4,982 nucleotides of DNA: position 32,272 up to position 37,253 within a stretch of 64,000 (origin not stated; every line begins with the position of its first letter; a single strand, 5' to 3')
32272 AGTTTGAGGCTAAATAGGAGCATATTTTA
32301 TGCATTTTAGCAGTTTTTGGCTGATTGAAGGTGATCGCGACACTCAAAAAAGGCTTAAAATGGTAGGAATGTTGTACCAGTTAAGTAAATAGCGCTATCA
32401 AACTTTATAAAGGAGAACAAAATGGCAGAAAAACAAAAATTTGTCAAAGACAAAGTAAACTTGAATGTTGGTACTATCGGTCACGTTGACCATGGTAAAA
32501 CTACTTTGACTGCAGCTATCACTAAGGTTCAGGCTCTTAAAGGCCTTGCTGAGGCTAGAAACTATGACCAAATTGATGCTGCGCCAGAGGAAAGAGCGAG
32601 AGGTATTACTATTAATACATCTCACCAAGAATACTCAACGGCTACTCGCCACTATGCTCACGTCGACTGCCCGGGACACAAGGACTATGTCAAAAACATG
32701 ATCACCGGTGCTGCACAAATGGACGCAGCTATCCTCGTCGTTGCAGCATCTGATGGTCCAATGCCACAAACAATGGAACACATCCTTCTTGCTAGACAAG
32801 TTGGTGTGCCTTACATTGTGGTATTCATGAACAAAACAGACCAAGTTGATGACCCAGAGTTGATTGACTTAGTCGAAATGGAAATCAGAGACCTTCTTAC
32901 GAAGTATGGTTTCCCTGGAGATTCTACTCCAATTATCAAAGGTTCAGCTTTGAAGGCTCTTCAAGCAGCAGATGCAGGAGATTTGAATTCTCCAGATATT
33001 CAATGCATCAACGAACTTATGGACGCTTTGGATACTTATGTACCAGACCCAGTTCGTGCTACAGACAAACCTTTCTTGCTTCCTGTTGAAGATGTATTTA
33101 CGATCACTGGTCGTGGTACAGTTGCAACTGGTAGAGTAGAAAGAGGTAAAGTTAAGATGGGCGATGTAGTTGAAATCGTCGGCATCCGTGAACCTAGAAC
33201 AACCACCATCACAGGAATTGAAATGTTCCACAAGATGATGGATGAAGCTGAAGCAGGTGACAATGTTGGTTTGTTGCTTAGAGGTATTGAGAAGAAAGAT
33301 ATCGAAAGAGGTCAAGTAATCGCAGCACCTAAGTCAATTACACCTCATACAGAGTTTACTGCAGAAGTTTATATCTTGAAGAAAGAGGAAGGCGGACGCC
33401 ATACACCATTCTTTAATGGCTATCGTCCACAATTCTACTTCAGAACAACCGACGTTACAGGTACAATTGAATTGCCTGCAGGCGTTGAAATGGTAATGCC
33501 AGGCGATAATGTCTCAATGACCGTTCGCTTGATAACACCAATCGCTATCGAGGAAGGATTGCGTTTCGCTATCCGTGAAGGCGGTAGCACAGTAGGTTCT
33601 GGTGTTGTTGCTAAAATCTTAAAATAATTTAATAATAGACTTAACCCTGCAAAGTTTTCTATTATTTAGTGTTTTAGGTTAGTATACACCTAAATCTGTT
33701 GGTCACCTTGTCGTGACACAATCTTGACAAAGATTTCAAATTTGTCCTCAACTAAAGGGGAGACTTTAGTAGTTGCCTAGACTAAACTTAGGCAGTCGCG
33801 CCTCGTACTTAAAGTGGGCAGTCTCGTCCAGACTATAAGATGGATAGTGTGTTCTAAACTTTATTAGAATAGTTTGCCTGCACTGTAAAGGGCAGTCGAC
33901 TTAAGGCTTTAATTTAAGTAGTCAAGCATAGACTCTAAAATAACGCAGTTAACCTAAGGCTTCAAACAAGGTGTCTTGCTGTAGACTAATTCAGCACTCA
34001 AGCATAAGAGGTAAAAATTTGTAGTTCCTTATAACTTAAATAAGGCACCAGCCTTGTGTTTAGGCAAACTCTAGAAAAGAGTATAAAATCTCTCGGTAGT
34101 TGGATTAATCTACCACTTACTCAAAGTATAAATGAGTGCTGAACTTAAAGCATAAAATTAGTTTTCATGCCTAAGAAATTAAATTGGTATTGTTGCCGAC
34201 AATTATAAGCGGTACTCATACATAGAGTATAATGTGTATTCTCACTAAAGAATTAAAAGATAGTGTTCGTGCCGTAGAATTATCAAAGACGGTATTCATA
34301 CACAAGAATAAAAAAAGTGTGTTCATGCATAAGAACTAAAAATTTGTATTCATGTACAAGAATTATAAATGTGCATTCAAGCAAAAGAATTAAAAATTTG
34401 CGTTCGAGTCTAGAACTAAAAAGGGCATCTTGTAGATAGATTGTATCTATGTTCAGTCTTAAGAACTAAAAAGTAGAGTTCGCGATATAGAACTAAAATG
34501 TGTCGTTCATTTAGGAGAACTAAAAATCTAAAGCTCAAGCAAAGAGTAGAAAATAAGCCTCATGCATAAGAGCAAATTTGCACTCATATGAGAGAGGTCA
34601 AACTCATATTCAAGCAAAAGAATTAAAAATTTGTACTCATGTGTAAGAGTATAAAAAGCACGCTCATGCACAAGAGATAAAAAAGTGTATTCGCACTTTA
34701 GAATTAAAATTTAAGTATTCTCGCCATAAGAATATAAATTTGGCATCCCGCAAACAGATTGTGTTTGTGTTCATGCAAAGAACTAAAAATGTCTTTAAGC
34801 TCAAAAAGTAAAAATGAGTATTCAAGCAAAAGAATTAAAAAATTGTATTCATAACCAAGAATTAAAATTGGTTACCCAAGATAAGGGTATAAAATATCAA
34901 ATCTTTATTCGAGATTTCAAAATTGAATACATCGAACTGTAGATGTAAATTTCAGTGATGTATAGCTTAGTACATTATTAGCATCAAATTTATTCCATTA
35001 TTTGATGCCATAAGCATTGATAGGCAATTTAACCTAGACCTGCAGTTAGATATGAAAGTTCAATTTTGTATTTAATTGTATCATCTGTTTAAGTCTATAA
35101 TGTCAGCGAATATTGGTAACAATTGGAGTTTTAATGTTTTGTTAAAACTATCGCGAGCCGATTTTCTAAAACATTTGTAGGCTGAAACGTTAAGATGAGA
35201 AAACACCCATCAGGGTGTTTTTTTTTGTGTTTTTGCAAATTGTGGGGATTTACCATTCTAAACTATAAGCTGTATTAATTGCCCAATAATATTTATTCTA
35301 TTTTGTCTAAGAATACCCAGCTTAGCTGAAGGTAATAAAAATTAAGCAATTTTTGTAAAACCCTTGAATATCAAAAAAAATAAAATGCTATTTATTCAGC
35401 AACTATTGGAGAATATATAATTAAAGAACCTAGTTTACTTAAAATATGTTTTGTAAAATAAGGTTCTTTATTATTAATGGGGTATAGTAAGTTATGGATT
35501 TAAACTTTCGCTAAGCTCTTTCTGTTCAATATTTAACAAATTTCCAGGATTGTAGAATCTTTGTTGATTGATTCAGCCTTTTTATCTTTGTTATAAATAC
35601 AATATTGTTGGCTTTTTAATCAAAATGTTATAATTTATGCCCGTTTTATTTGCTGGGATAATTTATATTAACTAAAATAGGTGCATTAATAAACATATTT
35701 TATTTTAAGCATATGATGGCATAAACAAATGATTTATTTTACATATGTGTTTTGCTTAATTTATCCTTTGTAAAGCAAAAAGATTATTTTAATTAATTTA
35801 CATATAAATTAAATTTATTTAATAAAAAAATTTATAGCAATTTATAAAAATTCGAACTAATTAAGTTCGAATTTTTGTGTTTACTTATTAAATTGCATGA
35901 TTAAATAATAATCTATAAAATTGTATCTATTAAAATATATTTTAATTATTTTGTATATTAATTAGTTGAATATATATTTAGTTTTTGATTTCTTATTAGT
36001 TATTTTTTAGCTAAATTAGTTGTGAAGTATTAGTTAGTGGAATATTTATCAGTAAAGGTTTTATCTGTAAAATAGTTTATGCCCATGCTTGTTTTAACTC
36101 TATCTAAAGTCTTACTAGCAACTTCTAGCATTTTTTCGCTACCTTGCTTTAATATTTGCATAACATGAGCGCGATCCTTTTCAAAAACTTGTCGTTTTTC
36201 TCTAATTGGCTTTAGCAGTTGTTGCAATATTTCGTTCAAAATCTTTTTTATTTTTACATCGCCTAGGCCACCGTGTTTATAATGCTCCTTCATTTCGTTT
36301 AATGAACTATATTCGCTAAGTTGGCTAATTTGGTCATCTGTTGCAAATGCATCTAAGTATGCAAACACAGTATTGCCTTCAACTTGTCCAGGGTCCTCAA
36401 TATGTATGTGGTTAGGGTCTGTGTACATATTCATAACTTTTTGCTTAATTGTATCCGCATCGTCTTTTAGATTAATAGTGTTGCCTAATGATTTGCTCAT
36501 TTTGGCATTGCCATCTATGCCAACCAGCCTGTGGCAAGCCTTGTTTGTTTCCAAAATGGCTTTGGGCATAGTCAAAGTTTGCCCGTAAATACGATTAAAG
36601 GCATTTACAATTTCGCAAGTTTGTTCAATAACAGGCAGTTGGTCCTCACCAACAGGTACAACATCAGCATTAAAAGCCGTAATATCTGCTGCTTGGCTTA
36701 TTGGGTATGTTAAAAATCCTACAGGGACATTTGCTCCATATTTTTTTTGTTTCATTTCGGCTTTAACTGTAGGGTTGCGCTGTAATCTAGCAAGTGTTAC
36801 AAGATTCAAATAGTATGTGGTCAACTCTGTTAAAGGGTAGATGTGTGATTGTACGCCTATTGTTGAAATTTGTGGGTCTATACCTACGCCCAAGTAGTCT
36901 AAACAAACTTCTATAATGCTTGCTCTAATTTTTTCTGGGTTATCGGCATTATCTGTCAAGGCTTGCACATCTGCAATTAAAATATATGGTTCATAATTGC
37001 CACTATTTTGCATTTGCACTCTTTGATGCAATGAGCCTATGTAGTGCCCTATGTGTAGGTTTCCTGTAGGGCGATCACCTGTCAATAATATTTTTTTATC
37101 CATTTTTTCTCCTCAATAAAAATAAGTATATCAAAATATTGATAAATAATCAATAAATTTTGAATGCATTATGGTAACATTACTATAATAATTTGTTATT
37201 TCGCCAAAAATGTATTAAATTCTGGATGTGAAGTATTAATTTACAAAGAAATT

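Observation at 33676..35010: About 1.3 kb head-to-tail array of 45-50 covarying mini-hairpins directly downstream of tuf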

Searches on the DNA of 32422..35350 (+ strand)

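Call 32: search_rna_families(source=window, start=33550, end=35350, threshold=evalue, max_evalue=10)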
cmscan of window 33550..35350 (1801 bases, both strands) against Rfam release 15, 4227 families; matches with E-value up to 10: 10.
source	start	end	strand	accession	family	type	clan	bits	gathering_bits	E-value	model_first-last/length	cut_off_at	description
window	35109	35227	+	RF01859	Phe_leader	Cis-reg; leader;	-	26.9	55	0.079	1-125/125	no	Phenylalanine leader peptide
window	34798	34890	+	RF02155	NCRUPAR_2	Gene; lncRNA;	-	25.4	80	3.1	1-99/99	no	Non-protein coding RNA, upstream of F2R/PAR1 conserved region 2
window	35192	35238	-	RF02066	STnc320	Gene; sRNA;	-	23.4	50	0.16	1-55/55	no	Salmonella enterica sRNA STnc320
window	34586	34690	+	RF02155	NCRUPAR_2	Gene; lncRNA;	-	22.7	80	8.9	1-99/99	no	Non-protein coding RNA, upstream of F2R/PAR1 conserved region 2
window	35110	35229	+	RF02070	STnc300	Gene; sRNA;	-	22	80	5.3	1-159/159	no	Salmonella enterica sRNA STnc300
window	35168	35234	+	RF01770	rimP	Cis-reg; leader;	-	18.5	47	6.3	1-102/102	no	Gammaprotebacteria rimP leader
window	35198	35224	+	RF00106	RNAI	Gene; antisense;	-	17.1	47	3.8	73-99/102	no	RNAI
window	34742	34815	+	RF02109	DLEU2_5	Gene; lncRNA;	-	17.1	40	7.9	1-84/84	no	Deleted in lymphocytic leukemia 2 conserved region 5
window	34892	34913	-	RF00180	REN-SRE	Cis-reg;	-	14.8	41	2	1-37/37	no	Renin stability regulatory element (REN-SRE)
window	35191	35338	+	RF02082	STnc540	Gene; sRNA;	-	13.8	38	8.1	1-202/202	no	Enterobacterial sRNA STnc540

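Call 33: search_rna_families(source=L089, start=7100, end=9600, threshold=evalue, max_evalue=10)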
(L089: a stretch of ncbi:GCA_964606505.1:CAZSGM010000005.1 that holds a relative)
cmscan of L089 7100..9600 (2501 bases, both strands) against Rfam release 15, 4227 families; matches with E-value up to 10: 6.
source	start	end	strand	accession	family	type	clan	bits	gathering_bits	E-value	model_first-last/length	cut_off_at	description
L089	8449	8531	+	RF04315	manA-II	Cis-reg;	-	20.5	100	2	1-147/147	no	manA_II ncRNA motif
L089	8946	9075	+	RF01026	MIR828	Gene; miRNA;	-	20.2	69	1.7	1-115/115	no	MIR828 microRNA precursor family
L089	8938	9015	+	RF02109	DLEU2_5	Gene; lncRNA;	-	18.4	40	5.8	1-84/84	no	Deleted in lymphocytic leukemia 2 conserved region 5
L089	8110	8167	-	RF01158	SNORD108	Gene; snRNA; snoRNA; CD-box;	-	18.1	46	4.8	1-71/71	no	Small nucleolar RNA SNORD108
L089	9472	9545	+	RF00838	mir-252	Gene; miRNA;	CL00135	16.9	45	9.1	1-77/77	no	mir-252 microRNA precursor family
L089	8578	8634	+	RF01985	ZEB2_AS1_2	Gene; lncRNA;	-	13.9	70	5.1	1-61/61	no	ZEB2 antisense RNA 1 conserved region 2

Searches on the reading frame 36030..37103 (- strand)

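Call 9: search_protein_families(library=pfam, proteins=[window:36030-37103:-])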
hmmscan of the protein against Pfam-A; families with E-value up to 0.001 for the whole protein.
window:36030-37103:- (357 aa): 1 family
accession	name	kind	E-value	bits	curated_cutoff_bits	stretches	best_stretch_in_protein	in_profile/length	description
PF00579.31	tRNA-synt_1b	-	1.2e-53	182.8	21.1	1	5-297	7-291/292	tRNA synthetases class I (W and Y)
